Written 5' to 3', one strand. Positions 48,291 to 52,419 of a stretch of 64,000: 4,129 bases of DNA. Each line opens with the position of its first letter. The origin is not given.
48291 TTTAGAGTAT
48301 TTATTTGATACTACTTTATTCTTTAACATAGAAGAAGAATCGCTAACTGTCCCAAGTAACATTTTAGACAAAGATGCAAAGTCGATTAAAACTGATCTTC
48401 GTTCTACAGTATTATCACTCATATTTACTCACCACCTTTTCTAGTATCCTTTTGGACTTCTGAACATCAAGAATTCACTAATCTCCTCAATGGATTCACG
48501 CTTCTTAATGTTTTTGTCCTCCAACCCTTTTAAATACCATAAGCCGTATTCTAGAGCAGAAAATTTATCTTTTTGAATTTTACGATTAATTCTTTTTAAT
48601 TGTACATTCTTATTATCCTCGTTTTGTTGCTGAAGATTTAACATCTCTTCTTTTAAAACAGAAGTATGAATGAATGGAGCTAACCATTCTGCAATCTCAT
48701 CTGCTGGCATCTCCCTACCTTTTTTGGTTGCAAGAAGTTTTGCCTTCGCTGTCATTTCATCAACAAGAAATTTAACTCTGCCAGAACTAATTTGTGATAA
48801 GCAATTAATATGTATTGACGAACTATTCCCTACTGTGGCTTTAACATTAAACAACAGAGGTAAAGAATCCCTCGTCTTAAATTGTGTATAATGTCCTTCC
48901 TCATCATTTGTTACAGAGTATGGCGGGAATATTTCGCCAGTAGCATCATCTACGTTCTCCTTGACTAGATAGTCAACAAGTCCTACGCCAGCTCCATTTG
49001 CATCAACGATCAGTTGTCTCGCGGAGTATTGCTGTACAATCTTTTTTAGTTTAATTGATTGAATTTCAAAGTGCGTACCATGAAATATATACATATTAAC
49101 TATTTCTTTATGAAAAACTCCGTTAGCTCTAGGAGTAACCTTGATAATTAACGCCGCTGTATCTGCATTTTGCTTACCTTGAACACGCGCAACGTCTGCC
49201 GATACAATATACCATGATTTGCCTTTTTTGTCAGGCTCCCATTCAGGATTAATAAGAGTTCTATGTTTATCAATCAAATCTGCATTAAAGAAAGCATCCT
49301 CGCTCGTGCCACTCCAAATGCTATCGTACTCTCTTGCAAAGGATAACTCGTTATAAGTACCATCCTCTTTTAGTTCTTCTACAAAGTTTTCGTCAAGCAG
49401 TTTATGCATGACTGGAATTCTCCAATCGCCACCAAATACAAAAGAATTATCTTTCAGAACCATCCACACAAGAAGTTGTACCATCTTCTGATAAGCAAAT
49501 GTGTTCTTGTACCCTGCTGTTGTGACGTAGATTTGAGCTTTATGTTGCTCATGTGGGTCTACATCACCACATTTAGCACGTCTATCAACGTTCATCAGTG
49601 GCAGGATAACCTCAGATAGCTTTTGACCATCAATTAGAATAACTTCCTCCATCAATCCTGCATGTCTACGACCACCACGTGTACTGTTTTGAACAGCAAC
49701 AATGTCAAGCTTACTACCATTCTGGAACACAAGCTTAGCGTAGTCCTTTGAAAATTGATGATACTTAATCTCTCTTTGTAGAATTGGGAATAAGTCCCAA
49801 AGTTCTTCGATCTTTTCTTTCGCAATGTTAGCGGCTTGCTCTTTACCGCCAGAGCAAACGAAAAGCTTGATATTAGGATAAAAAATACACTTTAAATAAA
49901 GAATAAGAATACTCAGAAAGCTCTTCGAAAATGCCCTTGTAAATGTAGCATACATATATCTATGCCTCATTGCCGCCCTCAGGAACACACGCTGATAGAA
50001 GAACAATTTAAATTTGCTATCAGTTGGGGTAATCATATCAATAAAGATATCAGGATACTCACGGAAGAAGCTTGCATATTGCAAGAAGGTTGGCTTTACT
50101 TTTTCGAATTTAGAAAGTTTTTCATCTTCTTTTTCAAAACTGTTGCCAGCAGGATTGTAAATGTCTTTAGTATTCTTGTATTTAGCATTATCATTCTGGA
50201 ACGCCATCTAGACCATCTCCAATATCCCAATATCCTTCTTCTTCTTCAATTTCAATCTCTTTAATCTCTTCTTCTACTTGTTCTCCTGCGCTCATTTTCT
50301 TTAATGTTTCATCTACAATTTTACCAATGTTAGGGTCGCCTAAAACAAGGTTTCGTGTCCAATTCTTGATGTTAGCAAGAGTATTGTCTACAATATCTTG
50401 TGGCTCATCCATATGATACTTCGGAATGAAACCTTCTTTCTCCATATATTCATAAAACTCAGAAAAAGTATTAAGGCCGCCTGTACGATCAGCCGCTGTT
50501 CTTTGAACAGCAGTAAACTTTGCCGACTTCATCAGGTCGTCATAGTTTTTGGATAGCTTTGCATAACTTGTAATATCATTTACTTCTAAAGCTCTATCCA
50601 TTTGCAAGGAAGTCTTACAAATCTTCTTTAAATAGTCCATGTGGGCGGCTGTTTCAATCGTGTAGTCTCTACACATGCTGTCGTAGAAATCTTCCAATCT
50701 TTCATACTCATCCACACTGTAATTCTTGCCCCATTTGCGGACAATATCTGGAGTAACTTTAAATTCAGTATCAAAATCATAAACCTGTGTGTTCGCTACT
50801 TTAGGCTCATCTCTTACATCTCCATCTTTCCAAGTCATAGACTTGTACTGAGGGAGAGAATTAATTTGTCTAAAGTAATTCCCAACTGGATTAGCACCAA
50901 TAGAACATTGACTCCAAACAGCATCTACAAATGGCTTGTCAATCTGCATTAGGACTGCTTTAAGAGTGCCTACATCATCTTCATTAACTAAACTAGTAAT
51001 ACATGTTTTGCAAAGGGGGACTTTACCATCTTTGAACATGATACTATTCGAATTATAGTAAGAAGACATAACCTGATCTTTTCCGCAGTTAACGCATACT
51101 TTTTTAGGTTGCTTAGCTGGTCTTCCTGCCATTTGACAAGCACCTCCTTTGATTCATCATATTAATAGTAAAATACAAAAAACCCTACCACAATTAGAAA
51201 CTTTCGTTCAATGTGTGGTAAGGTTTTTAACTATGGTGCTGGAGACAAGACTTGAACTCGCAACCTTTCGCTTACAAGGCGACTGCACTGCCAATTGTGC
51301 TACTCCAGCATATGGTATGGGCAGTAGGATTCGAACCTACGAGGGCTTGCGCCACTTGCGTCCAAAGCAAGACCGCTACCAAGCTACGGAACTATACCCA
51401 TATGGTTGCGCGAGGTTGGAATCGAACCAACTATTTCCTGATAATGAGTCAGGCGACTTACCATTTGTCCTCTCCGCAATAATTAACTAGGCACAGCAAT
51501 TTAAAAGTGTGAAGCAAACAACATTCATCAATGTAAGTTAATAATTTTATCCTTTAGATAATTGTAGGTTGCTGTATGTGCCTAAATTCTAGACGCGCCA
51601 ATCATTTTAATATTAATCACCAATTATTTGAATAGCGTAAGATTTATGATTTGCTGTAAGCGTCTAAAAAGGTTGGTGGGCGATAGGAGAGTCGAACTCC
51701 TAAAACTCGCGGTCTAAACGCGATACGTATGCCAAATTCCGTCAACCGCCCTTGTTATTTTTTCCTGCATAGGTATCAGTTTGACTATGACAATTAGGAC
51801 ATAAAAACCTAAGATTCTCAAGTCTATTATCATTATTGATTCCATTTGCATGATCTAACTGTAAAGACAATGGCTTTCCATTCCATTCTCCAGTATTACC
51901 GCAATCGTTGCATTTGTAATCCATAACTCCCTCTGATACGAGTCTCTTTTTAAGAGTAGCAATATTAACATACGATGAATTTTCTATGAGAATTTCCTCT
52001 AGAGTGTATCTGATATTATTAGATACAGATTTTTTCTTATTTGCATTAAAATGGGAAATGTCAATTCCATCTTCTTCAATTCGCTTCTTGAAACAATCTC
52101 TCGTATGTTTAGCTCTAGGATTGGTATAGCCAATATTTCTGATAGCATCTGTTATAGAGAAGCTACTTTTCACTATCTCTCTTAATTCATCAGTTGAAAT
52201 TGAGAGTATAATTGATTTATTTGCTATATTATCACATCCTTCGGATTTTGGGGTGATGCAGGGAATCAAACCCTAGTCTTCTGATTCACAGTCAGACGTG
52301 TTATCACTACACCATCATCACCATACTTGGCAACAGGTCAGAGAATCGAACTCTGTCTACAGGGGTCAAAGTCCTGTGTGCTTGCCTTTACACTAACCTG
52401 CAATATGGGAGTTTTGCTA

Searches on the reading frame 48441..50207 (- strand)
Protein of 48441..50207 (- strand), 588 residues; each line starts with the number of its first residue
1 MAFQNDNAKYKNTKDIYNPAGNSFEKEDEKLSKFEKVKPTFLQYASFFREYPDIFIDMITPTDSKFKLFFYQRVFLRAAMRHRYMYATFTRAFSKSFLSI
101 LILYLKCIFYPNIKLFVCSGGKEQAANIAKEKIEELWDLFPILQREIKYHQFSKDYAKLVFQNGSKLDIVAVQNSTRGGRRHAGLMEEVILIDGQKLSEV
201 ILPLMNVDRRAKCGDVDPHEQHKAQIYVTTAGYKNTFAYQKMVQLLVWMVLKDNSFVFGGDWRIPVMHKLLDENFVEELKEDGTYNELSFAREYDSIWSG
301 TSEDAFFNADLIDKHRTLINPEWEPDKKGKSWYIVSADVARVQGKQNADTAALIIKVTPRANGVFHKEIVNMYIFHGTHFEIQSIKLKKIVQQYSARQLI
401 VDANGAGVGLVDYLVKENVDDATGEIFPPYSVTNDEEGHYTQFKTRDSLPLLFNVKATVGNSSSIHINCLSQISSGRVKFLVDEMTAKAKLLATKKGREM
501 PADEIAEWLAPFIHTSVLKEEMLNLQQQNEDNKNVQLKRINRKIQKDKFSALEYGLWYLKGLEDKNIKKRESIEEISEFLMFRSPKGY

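Call 13: search_protein_families(library=phrogs, proteins=[window:48441-50207:-], max_evalue=0.0001)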
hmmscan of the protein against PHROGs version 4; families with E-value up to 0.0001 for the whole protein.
window:48441-50207:- (588 aa): 6 families
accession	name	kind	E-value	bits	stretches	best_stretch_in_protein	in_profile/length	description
phrog_15503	-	unknown function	4.5e-72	243.4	1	3-241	4-230/245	-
phrog_24618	-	unknown function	1.5e-45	156.6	1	354-572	1-221/230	-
phrog_26582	-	unknown function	2.6e-21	77.3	1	255-585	19-359/363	-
phrog_2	-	head and packaging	1.4e-19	71.3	1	49-442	251-549/807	terminase large subunit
phrog_5909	-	head and packaging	2.9e-06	27.6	1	285-424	55-192/285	terminase large subunit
phrog_5989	-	head and packaging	6.8e-06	26.4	1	68-189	142-260/347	terminase large subunit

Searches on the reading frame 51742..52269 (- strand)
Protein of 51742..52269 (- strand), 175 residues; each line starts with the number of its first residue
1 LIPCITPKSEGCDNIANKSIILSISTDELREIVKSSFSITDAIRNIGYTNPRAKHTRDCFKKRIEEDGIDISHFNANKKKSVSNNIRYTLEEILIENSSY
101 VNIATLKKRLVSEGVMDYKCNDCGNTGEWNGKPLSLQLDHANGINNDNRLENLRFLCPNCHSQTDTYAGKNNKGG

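Call 71: search_protein_families(library=pfam, proteins=[window:51742-52269:-], max_evalue=0.001)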
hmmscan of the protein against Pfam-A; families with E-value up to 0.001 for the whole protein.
window:51742-52269:- (175 aa): 2 families
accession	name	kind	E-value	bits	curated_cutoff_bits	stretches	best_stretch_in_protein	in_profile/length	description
PF01844.29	HNH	-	3.3e-05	24.4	21.4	1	120-163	1-43/47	HNH endonuclease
PF13392.12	HNH_3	-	0.00047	20.2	24.8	0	135-155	18-38/46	HNH endonuclease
